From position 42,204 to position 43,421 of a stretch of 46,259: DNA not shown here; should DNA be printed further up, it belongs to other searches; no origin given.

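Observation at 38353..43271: Five-gene, fully translationally coupled redox operon with an unusual domain combination (candidate undescribed pathway)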

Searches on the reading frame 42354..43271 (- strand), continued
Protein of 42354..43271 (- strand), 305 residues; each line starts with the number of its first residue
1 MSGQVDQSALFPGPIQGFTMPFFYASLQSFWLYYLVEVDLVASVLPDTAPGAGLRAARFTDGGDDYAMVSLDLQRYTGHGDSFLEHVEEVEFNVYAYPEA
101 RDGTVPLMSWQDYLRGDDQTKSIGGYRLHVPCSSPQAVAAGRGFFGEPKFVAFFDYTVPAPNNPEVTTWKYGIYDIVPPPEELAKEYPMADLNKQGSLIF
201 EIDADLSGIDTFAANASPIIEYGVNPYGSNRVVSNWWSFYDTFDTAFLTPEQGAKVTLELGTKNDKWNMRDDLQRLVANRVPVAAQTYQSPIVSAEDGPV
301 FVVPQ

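Call 32: fold_search(model_id=the predicted structure, library=pdb)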
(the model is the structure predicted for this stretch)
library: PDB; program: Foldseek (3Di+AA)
matches with E <= 10: 341; with E <= 0.001: 24
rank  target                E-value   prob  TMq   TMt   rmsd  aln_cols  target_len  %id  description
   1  4jmd_B                7.2e-11  1.00  0.54  0.61   4.9       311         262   12  Enduracididine biosynthesis enzyme MppR complexed with the condensation product of pyruvate and imidazole 4-carboxalde (released 2013-07-03)
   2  4jmd_A                7.6e-11  1.00  0.53  0.62   5.0       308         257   12  Enduracididine biosynthesis enzyme MppR complexed with the condensation product of pyruvate and imidazole 4-carboxalde (released 2013-07-03)
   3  4jmc_B                8.5e-11  1.00  0.53  0.61   5.1       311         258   12  Enduracididine biosynthesis enzyme MppR complexed with pyruvate (released 2013-07-03)
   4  4jm3_A                9.0e-11  1.00  0.53  0.62   4.9       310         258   12  Enduracididine Biosynthesis Enzyme MppR with HEPES Buffer Bound (released 2013-07-03)
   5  4jme_B                1.2e-10  1.00  0.53  0.61   5.0       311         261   12  Enduracididine biosynthesis enzyme MppR complexed with 2-keto-enduracididine (released 2013-07-03)
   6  4jmc_A                1.3e-10  1.00  0.56  0.65   4.7       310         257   11  Enduracididine biosynthesis enzyme MppR complexed with pyruvate (released 2013-07-03)
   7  4jm3_B                2.2e-10  1.00  0.54  0.61   4.8       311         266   12  Enduracididine Biosynthesis Enzyme MppR with HEPES Buffer Bound (released 2013-07-03)
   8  5upb_A                4.5e-10  1.00  0.54  0.62   5.1       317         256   11  Swit_4259, an Acetoacetate Decarboxylase-like Enzyme from Sphingomonas wittichii RW1 (released 2017-06-07)
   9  3cmb_B                6.2e-10  1.00  0.56  0.64   5.5       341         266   12  Crystal structure of acetoacetate decarboxylase (YP_001047042.1) from Methanoculleus marisnigri JR1 at 1.60 A resoluti (released 2008-04-01)
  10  3cmb_A                9.2e-10  1.00  0.53  0.61   5.4       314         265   12  Crystal structure of acetoacetate decarboxylase (YP_001047042.1) from Methanoculleus marisnigri JR1 at 1.60 A resoluti (released 2008-04-01)
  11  4zbt_D                2.0e-09  1.00  0.50  0.57   5.3       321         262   10  Streptomyces bingchenggensis aldolase-dehydratase in Schiff base complex with pyruvate (released 2015-06-17)
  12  4zbt_B                2.1e-09  1.00  0.51  0.60   5.1       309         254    9  Streptomyces bingchenggensis aldolase-dehydratase in Schiff base complex with pyruvate (released 2015-06-17)
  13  6eej_B                2.6e-09  1.00  0.48  0.55   6.5       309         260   10  Streptomyces bingchenggensis Aldolase-Dehydratase in covalent complex with dienone product. (released 2019-08-14)
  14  4zbo_C                2.9e-09  1.00  0.46  0.55   6.7       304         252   10  Streptomyces bingchenggensis acetoacetate decarboxylase in non-covalent complex with potassium formate (released 2015-06-17)
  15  5upb_C                3.3e-09  1.00  0.54  0.63   5.0       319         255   12  Swit_4259, an Acetoacetate Decarboxylase-like Enzyme from Sphingomonas wittichii RW1 (released 2017-06-07)
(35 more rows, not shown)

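Call 33: search_solved_structures(query=A1, max_evalue=10, show_alignments=4)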
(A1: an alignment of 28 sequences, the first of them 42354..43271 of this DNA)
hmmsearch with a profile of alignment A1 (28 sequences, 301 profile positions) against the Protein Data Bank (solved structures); distinct sequences matched with E-value up to 10: 0.

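Call 35: search_dna_similar(query=window:42354-43271:-, collection=plasmids, mode=protein, max_evalue=0.00001, max_rows=20)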
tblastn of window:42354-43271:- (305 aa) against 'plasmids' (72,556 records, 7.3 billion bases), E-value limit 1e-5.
Records with a match: 4; places in all: 4; records where one place covers at least 80% of the query: 3.
Best place of each record, by identity: <60% 4.
By first word of the organism name: Ruegeria 1; Cupriavidus 1; Streptomyces 1; Nocardia 1.
By predicted mobility (MOB-suite, as given by PLSDB): non-mobilizable 4.
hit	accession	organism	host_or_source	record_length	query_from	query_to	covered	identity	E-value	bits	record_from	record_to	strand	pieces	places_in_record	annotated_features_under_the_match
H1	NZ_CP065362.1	Ruegeria sp. SCSIO 43209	Galaxea fascicularis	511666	4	291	94%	35.6%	1e-41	160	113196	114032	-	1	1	hypothetical protein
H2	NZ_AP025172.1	Cupriavidus sp. P-10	-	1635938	18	290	90%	34.0%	8e-30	126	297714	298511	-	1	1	none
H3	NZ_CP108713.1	Streptomyces sp. NBC_01001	-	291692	18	302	93%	32.2%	3e-30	127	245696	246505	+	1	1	hypothetical protein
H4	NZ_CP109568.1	Nocardia sp. NBC_01377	-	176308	21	175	51%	34.8%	2e-13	78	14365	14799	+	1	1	hypothetical protein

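Call 36: search_protein_families(library=padloc, proteins=[window:42354-43271:-], max_evalue=0.001)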
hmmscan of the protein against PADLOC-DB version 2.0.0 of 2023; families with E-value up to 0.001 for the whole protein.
window:42354-43271:- (305 aa): 0 families

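Call 37: get_annotated_region(hit=H1, flank=10000)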
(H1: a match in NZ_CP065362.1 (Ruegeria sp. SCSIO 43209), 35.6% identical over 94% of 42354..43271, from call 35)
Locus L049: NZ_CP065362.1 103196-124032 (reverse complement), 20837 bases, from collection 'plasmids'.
description: Ruegeria sp. SCSIO 43209 plasmid unnamed3, complete sequence
organism: Ruegeria sp. SCSIO 43209 (NCBI taxid 2793010)
taxonomy: Bacteria; Pseudomonadota; Alphaproteobacteria; Rhodobacterales; Roseobacteraceae; Ruegeria; Ruegeria sp. SCSIO 43209
host: -; source: Galaxea fascicularis; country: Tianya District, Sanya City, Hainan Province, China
typing (MOB-suite, as given by PLSDB): non-mobilizable
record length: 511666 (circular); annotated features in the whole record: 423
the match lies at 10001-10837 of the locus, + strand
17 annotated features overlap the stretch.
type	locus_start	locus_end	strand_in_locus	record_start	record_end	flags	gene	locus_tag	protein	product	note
CDS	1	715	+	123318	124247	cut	-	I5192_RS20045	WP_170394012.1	tripartite tricarboxylate transporter substrate binding protein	-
CDS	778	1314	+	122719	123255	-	-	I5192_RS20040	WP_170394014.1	tripartite tricarboxylate transporter TctB family protein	-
CDS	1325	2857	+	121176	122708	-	-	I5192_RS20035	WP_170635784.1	tripartite tricarboxylate transporter permease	-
CDS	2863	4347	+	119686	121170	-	-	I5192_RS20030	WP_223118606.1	aldehyde dehydrogenase family protein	-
CDS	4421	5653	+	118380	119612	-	-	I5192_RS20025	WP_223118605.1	Tm-1-like ATP-binding domain-containing protein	-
CDS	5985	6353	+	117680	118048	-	-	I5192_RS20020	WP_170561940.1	antibiotic biosynthesis monooxygenase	-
CDS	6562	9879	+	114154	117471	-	-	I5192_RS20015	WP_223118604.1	adenylate/guanylate cyclase domain-containing protein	GO:0009190 - cyclic nucleotide biosynthetic process [Evidence IEA]; GO:0035556 - intracellular signal transduction ...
CDS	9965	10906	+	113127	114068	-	-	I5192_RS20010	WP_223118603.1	hypothetical protein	-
CDS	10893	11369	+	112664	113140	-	-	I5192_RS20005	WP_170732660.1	hypothetical protein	-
CDS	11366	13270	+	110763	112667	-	-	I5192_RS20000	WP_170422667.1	GMC family oxidoreductase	-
CDS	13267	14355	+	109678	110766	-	-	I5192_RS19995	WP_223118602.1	ferritin-like protein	-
CDS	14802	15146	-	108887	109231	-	-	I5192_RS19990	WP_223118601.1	RidA family protein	-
CDS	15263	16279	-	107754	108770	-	-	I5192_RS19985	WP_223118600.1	D-cysteine desulfhydrase family protein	-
CDS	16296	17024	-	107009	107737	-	-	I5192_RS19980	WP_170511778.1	TSUP family transporter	-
CDS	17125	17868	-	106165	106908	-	-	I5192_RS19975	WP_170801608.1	aspartate/glutamate racemase family protein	-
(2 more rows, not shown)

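Call 38: get_annotated_region(hit=H3, flank=10000)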
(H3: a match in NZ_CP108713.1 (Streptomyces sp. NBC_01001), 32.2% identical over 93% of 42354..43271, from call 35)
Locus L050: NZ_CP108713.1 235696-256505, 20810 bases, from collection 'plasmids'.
description: Streptomyces sp. NBC_01001 plasmid unnamed2, complete sequence
organism: Streptomyces sp. NBC_01001 (NCBI taxid 2903713)
taxonomy: Bacteria; Actinomycetota; Actinomycetes; Kitasatosporales; Streptomycetaceae; Streptomyces; Streptomyces sp. NBC 01001
host: -; source: -; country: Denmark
typing (MOB-suite, as given by PLSDB): non-mobilizable
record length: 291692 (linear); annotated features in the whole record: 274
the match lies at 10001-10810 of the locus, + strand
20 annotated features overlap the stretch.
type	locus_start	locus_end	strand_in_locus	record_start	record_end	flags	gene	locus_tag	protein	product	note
CDS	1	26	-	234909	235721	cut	-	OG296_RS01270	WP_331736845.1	barstar family protein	-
CDS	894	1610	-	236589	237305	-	-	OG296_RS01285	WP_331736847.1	helix-turn-helix domain-containing protein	GO:0006355 - regulation of DNA-templated transcription [Evidence IEA]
CDS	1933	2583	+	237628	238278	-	-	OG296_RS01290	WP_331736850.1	HD domain-containing protein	-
CDS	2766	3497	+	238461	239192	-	-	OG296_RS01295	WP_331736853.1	prolyl oligopeptidase family serine peptidase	GO:0006508 - proteolysis [Evidence IEA]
CDS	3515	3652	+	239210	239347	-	-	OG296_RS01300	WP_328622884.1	heme-binding protein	-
CDS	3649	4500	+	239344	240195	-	-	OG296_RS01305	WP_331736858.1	alpha/beta hydrolase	-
CDS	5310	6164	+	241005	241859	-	-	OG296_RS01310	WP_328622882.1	alpha/beta hydrolase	-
CDS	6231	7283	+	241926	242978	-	-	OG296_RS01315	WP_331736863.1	phytanoyl-CoA dioxygenase family protein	-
CDS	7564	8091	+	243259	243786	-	-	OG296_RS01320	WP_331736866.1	hypothetical protein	-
CDS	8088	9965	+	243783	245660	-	-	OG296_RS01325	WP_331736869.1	GMC family oxidoreductase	-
CDS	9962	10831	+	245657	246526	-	-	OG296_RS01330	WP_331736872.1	hypothetical protein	-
CDS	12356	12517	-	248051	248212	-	-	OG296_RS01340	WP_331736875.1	hypothetical protein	-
CDS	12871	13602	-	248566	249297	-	-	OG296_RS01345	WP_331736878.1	DUF899 domain-containing protein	-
CDS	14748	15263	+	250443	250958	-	-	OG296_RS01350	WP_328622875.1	helix-turn-helix transcriptional regulator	GO:0006355 - regulation of DNA-templated transcription [Evidence IEA]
CDS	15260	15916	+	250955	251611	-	-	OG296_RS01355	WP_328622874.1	M15 family metallopeptidase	GO:0006508 - proteolysis [Evidence IEA]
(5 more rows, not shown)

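Call 46: find_encoding_contigs(protein=P0001, flank=10000, max_places=3)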
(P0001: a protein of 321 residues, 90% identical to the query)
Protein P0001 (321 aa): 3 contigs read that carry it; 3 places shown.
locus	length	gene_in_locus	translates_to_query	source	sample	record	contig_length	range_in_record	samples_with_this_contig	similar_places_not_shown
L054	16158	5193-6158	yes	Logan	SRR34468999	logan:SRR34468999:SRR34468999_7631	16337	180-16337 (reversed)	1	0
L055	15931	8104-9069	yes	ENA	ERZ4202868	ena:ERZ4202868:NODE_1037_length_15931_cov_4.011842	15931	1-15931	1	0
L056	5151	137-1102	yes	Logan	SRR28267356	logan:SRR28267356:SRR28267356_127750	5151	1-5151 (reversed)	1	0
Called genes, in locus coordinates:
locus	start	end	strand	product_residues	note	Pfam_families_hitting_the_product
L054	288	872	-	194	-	-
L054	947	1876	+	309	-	PF12146:Hydrolase_4, PF00561:Abhydrolase_1, PF12697:Abhydrolase_6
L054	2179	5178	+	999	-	PF00211:Guanylate_cyc, PF13191:AAA_16, PF24883:NPHP3_N (faint), PF13401:AAA_22 (weak)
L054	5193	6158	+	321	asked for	-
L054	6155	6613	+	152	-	-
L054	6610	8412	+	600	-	PF01266:DAO (weak), PF13450:NAD_binding_8, PF00732:GMC_oxred_N, PF05199:GMC_oxred_C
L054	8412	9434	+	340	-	PF12902:Ferritin-like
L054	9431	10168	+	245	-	PF01048:PNP_UDP_1 (faint)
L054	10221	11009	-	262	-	PF05721:PhyH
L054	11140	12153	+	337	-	PF00149:Metallophos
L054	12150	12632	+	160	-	-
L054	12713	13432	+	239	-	PF01553:Acyltransferase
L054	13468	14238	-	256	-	PF11716:MDMPI_N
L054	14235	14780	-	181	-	PF00440:TetR_N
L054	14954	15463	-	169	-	-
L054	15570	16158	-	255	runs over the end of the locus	?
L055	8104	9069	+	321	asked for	-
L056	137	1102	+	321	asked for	-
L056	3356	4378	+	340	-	PF12902:Ferritin-like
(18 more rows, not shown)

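Call 47: find_encoding_contigs(protein=P0004, flank=10000, max_places=2)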
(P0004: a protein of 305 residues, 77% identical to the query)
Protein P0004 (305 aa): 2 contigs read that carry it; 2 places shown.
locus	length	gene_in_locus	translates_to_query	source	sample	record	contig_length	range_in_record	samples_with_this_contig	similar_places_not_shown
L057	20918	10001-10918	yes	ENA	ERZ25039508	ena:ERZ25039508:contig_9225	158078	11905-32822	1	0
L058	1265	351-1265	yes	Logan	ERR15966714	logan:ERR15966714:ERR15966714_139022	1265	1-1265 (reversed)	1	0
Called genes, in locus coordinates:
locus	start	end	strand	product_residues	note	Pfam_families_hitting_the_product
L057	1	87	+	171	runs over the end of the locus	-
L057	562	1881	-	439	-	PF25872:HTH_77 (weak)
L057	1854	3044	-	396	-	PF00211:Guanylate_cyc (weak), PF13401:AAA_22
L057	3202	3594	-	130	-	PF00903:Glyoxalase, PF13669:Glyoxalase_4 (faint)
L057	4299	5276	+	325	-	PF01610:DDE_Tnp_ISL3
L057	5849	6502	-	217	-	PF04337:DUF480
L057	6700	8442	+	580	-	PF12773:DZR, PF13240:Zn_Ribbon_1 (faint), PF00211:Guanylate_cyc, PF13191:AAA_16, PF13401:AAA_22 (weak)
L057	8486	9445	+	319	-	-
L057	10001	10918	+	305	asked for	-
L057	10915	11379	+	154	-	-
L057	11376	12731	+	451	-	PF01266:DAO (weak), PF01494:FAD_binding_3 (weak), PF13450:NAD_binding_8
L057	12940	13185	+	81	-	PF05199:GMC_oxred_C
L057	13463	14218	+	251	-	PF12902:Ferritin-like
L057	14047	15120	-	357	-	-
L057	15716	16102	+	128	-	PF00155:Aminotran_1_2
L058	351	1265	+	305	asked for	?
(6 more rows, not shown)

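Call 57: find_encoding_contigs(protein=P0117, flank=10000, max_places=2)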
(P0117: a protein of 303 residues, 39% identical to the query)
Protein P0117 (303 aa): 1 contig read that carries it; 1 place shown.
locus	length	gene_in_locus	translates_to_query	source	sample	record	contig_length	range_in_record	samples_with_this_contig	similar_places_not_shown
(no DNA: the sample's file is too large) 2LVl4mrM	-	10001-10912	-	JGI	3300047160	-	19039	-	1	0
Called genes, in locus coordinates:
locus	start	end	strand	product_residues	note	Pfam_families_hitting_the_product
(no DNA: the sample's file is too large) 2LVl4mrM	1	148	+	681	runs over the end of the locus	PF22745:Nlig-Ia, PF14520:HHH_5 (faint), PF01653:DNA_ligase_aden, PF03120:OB_DNA_ligase, PF12826:HHH_2, PF00633:HHH (weak), PF00533:BRCT, PF12738:PTCB-BRCT (weak)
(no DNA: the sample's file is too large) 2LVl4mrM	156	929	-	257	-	PF00106:adh_short, PF08659:KR, PF23441:SDR, PF13561:adh_short_C2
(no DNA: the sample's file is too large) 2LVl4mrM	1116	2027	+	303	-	PF02163:Peptidase_M50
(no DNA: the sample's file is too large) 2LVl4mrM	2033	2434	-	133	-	PF00072:Response_reg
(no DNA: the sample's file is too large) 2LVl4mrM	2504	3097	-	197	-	PF00265:TK, PF13604:AAA_30 (weak)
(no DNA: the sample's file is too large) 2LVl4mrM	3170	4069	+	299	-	PF08450:SGL, PF24684:Vgb_lyase (faint)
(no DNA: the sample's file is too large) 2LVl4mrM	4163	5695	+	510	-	PF00171:Aldedh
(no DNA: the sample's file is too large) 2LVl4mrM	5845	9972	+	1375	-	PF00069:Pkinase, PF07714:PK_Tyr_Ser-Thr, PF13191:AAA_16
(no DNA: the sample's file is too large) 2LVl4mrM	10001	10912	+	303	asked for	-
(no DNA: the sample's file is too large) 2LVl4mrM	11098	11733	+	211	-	PF03767:Acid_phosphat_B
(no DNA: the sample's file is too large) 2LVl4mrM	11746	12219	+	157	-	-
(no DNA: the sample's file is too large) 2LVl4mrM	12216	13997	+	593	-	PF01494:FAD_binding_3 (weak), PF00732:GMC_oxred_N, PF05199:GMC_oxred_C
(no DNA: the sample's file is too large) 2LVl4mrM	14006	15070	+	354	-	PF12902:Ferritin-like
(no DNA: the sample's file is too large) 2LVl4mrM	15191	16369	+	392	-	PF00149:Metallophos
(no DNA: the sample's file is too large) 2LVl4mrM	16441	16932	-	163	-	?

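Call 58: find_encoding_contigs(protein=P0091, flank=10000, max_places=1)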
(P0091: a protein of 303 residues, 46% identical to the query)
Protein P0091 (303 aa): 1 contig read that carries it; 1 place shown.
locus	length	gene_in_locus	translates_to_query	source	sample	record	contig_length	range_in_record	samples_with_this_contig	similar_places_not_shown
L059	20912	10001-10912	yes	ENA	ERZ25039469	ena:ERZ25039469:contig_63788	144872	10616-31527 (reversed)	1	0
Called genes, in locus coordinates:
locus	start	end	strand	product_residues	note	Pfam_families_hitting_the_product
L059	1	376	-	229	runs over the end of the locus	PF12802:MarR_2, PF01047:MarR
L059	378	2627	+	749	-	PF19878:DUF6351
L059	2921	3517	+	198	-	-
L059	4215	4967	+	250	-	PF01471:PG_binding_1, PF09374:PG_binding_3 (faint)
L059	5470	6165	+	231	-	PF03575:Peptidase_S51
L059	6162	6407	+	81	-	-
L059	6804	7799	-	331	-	PF09851:SHOCT (weak)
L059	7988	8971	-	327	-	PF01551:Peptidase_M23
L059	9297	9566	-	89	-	-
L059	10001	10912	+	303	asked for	-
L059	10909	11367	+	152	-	-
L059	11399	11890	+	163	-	-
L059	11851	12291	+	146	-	-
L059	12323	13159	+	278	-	PF00732:GMC_oxred_N (weak), PF05199:GMC_oxred_C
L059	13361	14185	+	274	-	PF12902:Ferritin-like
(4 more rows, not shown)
